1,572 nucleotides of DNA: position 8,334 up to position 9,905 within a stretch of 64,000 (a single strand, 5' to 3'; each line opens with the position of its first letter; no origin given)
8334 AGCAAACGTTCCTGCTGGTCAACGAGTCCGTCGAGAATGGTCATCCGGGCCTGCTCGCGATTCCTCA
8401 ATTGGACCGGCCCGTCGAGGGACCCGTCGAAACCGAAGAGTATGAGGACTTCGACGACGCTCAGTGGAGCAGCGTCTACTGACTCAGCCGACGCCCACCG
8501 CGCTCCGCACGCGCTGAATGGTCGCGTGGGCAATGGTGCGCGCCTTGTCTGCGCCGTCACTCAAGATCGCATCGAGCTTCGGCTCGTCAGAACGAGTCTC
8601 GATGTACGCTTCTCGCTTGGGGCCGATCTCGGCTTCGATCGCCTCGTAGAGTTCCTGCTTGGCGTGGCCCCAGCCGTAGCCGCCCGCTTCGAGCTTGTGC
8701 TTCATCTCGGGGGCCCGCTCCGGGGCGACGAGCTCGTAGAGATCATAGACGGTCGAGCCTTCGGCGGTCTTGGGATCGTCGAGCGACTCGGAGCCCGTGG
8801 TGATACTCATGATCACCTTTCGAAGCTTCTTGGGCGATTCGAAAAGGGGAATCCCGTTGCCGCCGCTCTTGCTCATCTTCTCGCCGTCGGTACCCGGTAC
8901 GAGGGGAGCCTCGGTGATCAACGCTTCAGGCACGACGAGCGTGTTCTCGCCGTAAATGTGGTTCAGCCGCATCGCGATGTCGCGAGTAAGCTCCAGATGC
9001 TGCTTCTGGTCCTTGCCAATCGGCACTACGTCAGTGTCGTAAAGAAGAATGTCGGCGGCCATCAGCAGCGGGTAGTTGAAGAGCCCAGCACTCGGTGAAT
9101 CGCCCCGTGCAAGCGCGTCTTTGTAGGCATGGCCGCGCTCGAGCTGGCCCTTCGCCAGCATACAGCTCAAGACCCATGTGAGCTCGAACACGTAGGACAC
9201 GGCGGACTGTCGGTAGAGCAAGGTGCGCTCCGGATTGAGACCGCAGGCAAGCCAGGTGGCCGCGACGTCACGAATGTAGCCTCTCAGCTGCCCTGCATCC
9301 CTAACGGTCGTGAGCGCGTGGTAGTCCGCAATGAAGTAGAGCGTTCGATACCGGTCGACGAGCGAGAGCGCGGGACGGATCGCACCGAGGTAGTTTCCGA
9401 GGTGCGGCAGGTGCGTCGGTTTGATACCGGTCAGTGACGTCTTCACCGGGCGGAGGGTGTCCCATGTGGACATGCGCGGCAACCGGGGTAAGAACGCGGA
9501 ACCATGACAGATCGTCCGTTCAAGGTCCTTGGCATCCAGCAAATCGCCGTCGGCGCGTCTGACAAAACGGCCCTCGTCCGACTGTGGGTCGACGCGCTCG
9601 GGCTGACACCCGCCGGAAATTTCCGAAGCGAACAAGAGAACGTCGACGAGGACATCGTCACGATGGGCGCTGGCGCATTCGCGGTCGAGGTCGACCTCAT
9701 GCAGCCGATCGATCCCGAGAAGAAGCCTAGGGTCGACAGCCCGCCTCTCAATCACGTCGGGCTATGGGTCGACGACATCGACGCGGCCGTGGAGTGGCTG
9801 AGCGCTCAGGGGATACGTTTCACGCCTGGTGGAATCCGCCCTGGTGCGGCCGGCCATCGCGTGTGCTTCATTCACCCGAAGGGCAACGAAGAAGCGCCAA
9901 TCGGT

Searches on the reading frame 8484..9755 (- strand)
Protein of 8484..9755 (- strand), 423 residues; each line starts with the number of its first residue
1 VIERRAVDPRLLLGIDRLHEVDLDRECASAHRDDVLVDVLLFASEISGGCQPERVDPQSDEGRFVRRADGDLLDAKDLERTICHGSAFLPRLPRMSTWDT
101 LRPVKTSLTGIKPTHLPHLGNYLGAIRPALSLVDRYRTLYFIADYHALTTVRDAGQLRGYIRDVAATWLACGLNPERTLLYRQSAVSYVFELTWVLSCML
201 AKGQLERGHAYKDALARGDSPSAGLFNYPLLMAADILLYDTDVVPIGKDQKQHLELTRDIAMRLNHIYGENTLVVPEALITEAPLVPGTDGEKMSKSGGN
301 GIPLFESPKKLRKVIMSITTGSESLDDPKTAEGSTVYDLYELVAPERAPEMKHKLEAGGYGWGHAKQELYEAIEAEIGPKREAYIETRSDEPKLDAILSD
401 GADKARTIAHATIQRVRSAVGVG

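Call 65: search_protein_families(library=pfam, proteins=[window:8484-9755:-], max_evalue=0.00001)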
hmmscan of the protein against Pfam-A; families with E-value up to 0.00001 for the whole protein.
window:8484-9755:- (423 aa): 1 family
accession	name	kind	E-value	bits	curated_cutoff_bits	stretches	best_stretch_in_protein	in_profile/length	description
PF00579.31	tRNA-synt_1b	-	5.3e-53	180.7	21.1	1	108-375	9-289/292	tRNA synthetases class I (W and Y)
